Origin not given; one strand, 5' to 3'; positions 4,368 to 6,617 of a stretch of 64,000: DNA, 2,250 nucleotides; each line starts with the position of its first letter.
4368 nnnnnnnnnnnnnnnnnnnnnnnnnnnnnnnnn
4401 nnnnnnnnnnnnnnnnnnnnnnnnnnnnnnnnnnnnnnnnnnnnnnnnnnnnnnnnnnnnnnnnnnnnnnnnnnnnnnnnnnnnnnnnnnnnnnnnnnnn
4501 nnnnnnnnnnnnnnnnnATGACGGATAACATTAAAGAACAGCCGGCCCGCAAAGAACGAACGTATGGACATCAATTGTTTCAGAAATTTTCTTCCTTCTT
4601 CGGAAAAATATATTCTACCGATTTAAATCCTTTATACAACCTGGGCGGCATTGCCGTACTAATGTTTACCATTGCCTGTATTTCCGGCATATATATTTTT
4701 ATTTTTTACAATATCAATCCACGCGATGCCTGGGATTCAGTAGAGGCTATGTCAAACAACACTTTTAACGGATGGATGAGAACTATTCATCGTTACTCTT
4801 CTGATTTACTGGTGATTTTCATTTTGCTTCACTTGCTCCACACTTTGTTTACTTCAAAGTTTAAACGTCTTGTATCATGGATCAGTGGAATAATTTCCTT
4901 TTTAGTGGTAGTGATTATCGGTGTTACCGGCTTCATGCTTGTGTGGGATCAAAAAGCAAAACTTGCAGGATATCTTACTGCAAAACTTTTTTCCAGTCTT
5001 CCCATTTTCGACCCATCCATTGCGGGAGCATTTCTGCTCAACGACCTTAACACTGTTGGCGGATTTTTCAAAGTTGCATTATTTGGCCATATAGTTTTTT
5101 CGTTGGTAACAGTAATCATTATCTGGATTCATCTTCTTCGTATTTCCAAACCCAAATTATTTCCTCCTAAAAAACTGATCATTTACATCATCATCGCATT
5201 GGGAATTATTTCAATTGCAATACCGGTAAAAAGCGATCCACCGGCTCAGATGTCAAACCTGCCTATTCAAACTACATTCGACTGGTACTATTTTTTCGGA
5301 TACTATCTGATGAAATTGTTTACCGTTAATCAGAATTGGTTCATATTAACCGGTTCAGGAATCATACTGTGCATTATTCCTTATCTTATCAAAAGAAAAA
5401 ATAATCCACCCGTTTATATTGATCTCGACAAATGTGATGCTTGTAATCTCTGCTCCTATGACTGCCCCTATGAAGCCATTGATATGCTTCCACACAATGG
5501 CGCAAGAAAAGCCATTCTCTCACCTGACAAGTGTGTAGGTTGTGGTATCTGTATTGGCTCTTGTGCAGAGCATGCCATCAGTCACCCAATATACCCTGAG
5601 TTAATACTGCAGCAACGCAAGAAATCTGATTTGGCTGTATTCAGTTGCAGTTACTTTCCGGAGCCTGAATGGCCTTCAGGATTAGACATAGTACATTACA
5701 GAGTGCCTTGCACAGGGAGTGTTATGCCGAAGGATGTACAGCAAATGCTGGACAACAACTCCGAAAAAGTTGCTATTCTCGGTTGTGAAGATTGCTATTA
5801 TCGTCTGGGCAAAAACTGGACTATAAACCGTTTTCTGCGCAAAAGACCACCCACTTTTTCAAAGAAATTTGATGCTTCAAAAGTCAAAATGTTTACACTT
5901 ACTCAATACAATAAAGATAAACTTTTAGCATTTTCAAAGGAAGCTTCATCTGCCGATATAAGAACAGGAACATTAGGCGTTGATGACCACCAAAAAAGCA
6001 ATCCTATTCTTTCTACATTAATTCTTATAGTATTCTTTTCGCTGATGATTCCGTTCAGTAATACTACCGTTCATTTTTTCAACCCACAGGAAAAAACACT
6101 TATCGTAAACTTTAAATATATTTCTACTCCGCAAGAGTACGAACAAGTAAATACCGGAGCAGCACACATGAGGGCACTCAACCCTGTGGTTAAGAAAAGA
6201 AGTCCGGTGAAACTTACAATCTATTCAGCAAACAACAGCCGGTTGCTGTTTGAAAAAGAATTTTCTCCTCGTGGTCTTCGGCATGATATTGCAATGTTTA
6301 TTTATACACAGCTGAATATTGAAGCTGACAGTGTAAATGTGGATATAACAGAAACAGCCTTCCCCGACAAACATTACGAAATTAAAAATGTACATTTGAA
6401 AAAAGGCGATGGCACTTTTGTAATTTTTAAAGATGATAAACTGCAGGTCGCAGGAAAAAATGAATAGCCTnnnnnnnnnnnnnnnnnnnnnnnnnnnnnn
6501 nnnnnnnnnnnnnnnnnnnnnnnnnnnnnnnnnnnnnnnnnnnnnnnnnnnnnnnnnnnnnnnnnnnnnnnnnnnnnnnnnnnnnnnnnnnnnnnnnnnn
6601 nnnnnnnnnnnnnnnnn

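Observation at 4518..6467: Unusual fusion: diheme cytochrome b + 2x[4Fe-4S] ferredoxin + MvhD-like domain + extra TM and C-terminal domain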

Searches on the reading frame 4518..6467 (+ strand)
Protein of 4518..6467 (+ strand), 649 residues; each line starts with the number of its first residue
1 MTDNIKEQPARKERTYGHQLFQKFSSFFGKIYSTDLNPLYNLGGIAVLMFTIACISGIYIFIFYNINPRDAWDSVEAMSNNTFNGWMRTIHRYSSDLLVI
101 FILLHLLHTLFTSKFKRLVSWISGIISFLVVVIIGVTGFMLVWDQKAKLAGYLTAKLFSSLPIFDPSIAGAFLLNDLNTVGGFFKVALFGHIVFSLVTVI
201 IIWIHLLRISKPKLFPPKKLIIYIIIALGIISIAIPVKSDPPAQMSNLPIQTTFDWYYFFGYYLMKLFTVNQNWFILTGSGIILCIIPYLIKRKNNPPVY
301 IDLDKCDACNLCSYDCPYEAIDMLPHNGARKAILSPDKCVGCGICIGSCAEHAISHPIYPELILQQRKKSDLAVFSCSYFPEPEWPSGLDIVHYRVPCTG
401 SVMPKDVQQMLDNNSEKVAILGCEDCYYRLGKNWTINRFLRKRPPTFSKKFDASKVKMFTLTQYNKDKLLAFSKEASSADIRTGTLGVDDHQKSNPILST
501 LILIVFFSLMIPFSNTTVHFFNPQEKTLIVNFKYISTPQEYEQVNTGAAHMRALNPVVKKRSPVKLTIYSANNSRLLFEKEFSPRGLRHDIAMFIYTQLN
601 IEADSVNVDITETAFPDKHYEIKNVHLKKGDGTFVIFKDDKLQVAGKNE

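Call 3: search_protein_families(library=pfam, proteins=[window:4518-6467:+], max_evalue=0.01)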
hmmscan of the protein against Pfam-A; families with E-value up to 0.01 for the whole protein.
window:4518-6467:+ (649 aa): 15 families
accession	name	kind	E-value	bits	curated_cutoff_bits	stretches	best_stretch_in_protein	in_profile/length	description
PF00033.24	Cytochrome_B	-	1.2e-19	71.3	27.2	1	30-210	4-186/189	Cytochrome b/b6/petB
PF13631.11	Cytochrom_B_N_2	-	7.9e-12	45.9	27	1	97-218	2-125/169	Cytochrome b(N-terminal)/b6/petB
PF00037.32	Fer4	-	1e-08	35.1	21.1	2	299-322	1-24/24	4Fe-4S binding domain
PF12838.12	Fer4_7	-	5.7e-07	30.4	27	1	305-351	1-50/52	4Fe-4S dicluster domain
PF12837.12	Fer4_6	-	2.6e-06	27.5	25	2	299-321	2-24/24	4Fe-4S binding domain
PF02662.21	FlpD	-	4.6e-06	27.1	22.3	1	394-474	31-113/123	Methyl-viologen-reducing hydrogenase, delta subunit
PF14697.11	Fer4_21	-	5.2e-06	26.9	35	2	301-350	3-52/59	4Fe-4S dicluster domain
PF14358.11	DUF4405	-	7.4e-05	23.6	26.7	1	45-107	5-63/66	Domain of unknown function (DUF4405)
PF12797.12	Fer4_2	-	0.00011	22.3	24.5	1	333-350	4-21/22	4Fe-4S binding domain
PF13187.11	Fer4_9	-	0.00021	21.7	27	1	305-354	1-52/52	4Fe-4S dicluster domain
PF13237.11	Fer4_10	-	0.00026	21.3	25.5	1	299-349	2-52/53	4Fe-4S dicluster domain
PF01292.26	Ni_hydr_CYTB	-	0.00039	20.7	30.1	1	44-117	105-170/179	Prokaryotic cytochrome b561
PF13534.11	Fer4_17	-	0.00064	20.7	22.2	0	303-319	43-59/61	4Fe-4S dicluster domain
PF13484.11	Fer4_16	-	0.0013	20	30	0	338-361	1-23/66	4Fe-4S double cluster binding domain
PF13183.11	Fer4_8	-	0.0029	18.5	27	0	299-318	47-66/68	4Fe-4S dicluster domain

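Call 4: search_protein_families(library=ncbifam, proteins=[window:4518-6467:+], max_evalue=0.01)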
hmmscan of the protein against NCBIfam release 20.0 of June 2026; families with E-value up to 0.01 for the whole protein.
window:4518-6467:+ (649 aa): 57 families (the best 25 are shown)
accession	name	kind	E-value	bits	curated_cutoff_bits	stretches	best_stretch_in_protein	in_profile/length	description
NF040969.1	cytb_ExtP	equivalog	2.6e-28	99.3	290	1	38-212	23-200/205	selenite/tellurite reduction operon b-type cytochrome ExtP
NF002990.0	PRK03735.1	subfamily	1.3e-25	90.4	325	1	39-211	41-216/223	cytochrome b6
NF040770.1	hetero_SS_HdrA2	exception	3.8e-10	38.5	1100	1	300-439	573-727/777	CoB-CoM heterodisulfide reductase HdrA2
NF043039.1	HgcAB_like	equivalog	1.3e-09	38.2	285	1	188-355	183-350/350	HgcAB-like fusion protein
NF007205.0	PRK09626.1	equivalog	4.5e-08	33.1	93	1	291-355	4-72/105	2-oxoglutarate-acceptor oxidoreductase subunit OorD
TIGR02700.1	flavo_MJ0208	hypoth_equivalog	4.9e-08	32.5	251.35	1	296-356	140-196/234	dihydromethanopterin reductase (acceptor)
NF004541.0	PRK05888.2-2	equivalog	7.1e-07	29.2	217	1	304-369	61-126/168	NADH-quinone oxidoreductase subunit NuoI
TIGR02179.1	PorD_KorD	subfamily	1.8e-06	28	60.05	2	298-355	20-73/78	2-oxoacid:acceptor oxidoreductase, delta subunit, pyruvate/2-ketoisovalerate family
NF006221.0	PRK08348.1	subfamily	4.7e-06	26.3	124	1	300-356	40-94/136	NADH-plastoquinone oxidoreductase subunit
NF040684.1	PorD_Arch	equivalog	6.1e-06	26.2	120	1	289-325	47-83/85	pyruvate synthase subunit PorD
NF007202.0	PRK09623.1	equivalog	1.1e-05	25.7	166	1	291-324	68-101/105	3-methyl-2-oxobutanoate dehydrogenase subunit delta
NF007013.0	PRK09477.1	equivalog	1.2e-05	24.5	234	1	301-356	221-276/286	quinol dehydrogenase ferredoxin subunit NapH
NF038196.1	ferrodoxin_EFR1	subfamily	1.3e-05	25.4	75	1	296-355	177-230/242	EFR1 family ferrodoxin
NF040864.1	HgcB_ferredoxin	equivalog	2.3e-05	24.1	99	1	300-355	10-62/93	mercury methylation ferredoxin HgcB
TIGR02163.1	napH_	subfamily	3.3e-05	23.5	213.05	1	302-355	199-252/255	NapH/MauN family ferredoxin-type protein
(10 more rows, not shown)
